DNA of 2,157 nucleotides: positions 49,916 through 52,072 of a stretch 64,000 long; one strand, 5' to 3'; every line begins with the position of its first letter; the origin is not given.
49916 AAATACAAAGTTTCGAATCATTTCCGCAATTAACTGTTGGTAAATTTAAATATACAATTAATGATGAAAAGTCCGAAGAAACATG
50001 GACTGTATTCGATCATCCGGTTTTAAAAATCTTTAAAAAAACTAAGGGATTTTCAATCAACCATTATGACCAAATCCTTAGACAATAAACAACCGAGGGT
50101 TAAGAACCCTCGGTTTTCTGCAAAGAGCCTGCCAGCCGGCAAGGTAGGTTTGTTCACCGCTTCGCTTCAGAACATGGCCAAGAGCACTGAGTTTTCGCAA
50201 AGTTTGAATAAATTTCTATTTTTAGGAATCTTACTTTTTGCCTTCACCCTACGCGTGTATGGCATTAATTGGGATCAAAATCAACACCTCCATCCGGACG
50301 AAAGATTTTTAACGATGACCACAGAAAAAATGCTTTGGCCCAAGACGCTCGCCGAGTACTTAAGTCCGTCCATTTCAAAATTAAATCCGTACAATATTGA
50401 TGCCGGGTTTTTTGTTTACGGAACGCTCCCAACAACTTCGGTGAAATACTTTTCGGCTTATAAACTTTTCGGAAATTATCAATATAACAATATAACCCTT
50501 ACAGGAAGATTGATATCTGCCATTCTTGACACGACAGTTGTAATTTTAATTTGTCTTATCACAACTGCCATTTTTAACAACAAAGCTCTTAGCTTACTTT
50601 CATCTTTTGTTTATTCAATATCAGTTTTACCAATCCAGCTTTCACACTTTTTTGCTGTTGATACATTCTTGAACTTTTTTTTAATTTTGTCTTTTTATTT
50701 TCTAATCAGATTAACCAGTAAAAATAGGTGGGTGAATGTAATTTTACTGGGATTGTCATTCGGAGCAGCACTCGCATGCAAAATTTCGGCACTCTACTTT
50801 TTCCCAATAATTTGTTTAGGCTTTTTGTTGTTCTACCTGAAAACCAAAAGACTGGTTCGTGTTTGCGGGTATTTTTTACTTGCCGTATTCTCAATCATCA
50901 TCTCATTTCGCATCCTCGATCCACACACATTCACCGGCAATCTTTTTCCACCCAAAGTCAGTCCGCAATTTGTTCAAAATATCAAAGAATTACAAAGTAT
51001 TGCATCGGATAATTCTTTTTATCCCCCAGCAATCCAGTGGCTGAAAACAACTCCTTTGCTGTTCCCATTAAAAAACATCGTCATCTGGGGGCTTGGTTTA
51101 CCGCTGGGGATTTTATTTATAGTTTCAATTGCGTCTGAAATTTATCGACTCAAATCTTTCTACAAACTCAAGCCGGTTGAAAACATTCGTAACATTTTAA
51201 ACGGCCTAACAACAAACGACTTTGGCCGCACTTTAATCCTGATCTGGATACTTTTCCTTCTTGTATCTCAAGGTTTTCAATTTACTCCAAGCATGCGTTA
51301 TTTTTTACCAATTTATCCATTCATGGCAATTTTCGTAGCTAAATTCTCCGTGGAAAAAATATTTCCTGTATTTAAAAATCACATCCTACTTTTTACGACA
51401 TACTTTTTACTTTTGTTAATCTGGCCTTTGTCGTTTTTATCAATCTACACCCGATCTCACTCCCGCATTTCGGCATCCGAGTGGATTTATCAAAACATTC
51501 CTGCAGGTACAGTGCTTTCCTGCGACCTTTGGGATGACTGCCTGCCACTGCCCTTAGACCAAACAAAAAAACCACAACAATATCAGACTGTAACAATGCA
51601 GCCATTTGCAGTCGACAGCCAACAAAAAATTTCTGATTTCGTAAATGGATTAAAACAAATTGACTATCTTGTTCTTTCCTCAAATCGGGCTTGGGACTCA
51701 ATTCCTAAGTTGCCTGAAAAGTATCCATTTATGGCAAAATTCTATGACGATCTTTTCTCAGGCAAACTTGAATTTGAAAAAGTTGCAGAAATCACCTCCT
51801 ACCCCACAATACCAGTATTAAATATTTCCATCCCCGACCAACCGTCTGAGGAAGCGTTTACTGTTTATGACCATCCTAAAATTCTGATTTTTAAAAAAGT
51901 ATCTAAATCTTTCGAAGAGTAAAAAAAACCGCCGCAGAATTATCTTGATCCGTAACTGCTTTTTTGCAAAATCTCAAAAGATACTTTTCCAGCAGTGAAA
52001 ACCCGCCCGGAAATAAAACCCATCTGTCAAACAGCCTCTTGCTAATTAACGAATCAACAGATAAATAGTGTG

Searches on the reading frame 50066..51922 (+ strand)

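Call 63: search_protein_families(library=pfam, proteins=[window:50066-51922:+], max_evalue=0.0001)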
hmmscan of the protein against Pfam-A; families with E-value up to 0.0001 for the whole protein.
window:50066-51922:+ (618 aa): 2 families
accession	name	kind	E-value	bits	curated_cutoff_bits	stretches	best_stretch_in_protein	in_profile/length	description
PF13231.12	PMT_2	-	1e-10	42.5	26.1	1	146-278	23-152/160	Dolichyl-phosphate-mannose-protein mannosyltransferase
PF02366.24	PMT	-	6.9e-08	32.8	22.7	1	144-281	82-230/245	Dolichyl-phosphate-mannose-protein mannosyltransferase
